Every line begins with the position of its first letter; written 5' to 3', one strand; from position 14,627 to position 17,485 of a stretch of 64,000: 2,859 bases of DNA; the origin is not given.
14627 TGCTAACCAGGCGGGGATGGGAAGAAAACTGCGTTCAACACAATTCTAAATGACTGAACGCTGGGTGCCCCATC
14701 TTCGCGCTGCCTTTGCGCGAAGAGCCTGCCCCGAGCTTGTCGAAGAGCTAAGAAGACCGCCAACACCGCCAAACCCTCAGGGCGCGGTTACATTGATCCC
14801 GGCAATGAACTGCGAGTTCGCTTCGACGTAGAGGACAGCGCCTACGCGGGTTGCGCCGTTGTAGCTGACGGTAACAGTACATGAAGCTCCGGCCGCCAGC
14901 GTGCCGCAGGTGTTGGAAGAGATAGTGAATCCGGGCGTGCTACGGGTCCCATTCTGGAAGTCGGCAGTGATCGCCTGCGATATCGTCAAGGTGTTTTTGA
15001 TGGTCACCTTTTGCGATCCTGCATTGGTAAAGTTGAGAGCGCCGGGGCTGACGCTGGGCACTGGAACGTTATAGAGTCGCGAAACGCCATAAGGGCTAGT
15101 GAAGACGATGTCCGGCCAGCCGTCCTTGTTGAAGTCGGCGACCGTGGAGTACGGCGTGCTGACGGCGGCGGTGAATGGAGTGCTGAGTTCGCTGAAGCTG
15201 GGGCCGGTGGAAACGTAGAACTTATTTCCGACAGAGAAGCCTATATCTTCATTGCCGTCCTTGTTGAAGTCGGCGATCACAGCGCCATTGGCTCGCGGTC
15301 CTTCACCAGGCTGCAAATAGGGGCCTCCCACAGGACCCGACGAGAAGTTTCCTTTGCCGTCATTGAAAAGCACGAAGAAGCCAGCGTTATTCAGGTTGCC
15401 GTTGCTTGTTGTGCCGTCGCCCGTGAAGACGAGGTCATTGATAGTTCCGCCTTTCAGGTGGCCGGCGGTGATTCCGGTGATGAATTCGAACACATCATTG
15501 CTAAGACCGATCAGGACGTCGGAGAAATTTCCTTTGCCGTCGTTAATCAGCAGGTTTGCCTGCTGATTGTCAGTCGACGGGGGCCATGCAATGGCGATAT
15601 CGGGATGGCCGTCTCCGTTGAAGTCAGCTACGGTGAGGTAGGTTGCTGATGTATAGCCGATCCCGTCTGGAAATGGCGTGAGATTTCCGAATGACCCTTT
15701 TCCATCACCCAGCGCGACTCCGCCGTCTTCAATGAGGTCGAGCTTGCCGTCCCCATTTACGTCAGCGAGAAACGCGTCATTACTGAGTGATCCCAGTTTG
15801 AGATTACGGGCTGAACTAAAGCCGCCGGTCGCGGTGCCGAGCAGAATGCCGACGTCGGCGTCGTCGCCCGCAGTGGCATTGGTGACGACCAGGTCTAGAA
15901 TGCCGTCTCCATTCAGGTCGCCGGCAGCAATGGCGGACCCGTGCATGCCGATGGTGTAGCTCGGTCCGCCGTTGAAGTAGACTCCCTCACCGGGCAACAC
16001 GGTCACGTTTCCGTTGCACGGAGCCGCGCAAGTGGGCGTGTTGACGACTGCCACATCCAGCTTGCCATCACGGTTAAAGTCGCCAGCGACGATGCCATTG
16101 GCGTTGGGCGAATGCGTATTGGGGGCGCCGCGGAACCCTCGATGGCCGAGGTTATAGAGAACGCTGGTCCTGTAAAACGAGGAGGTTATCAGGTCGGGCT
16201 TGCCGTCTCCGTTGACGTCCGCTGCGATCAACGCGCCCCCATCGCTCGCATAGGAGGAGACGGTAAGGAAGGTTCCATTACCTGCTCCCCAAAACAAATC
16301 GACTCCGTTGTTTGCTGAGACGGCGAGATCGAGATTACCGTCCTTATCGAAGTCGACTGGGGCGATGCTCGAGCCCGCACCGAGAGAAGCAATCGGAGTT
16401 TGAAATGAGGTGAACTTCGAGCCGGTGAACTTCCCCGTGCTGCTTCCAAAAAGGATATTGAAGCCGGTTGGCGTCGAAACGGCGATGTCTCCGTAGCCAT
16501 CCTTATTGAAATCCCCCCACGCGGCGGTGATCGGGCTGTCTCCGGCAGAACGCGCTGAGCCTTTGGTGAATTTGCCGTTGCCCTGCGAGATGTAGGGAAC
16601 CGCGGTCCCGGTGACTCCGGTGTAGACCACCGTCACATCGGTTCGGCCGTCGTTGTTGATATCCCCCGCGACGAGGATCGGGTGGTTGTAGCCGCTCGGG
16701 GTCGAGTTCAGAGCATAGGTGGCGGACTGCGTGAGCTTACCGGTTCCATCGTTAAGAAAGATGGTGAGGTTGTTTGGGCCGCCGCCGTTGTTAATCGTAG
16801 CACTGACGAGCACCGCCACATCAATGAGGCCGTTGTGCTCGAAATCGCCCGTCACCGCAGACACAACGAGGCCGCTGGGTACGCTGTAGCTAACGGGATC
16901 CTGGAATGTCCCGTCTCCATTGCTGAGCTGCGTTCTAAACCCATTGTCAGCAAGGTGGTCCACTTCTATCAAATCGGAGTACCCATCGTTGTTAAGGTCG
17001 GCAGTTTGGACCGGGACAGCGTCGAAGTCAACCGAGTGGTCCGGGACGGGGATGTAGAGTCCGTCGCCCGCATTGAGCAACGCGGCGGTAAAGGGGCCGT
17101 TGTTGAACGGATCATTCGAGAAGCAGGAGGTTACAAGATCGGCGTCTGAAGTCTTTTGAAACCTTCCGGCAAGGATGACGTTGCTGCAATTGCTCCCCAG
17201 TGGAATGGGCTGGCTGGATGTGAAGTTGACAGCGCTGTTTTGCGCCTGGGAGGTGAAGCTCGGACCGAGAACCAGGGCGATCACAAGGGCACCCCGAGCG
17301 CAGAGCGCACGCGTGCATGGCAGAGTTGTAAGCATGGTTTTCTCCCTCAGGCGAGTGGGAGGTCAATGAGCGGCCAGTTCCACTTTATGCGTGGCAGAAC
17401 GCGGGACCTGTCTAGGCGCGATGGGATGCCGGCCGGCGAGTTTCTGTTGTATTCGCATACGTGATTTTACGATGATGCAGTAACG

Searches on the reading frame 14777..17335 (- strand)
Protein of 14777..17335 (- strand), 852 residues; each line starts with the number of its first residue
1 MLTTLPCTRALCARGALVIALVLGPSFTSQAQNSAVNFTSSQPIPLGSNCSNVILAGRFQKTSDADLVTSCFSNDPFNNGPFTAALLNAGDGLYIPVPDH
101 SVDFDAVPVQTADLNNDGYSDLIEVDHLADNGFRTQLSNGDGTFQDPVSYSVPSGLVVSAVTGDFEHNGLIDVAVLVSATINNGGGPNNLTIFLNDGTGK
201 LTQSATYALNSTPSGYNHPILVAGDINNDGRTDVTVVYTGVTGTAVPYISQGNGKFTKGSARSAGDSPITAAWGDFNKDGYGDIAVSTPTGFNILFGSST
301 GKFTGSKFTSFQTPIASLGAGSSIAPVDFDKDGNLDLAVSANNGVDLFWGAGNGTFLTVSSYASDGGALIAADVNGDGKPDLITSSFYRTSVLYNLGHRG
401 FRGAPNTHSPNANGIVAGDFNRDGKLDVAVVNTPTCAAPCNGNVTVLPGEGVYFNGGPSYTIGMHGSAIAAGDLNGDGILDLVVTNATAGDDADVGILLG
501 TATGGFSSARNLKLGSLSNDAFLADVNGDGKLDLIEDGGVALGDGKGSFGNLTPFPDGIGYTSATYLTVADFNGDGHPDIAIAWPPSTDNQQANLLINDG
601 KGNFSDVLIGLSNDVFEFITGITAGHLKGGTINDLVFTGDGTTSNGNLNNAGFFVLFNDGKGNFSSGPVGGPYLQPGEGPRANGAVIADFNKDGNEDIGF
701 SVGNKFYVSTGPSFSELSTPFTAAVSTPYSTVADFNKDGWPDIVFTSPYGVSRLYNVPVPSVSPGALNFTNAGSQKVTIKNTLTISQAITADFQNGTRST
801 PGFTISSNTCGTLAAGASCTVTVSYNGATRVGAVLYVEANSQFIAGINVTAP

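Call 7: search_protein_families(library=pfam, proteins=[window:14777-17335:-])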
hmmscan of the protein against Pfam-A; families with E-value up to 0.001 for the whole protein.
window:14777-17335:- (852 aa): 3 families
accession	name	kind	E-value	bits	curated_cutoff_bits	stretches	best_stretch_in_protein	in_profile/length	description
PF13517.12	FG-GAP_3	-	1e-60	202.7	26.9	9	328-383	1-60/61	FG-GAP-like repeat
PF01839.29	FG-GAP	-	1.2e-44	149.9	22.1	6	466-493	2-29/37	FG-GAP repeat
PF16743.10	PliI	-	0.00078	19.6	27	0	372-389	65-82/123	Periplasmic lysozyme inhibitor of I-type lysozyme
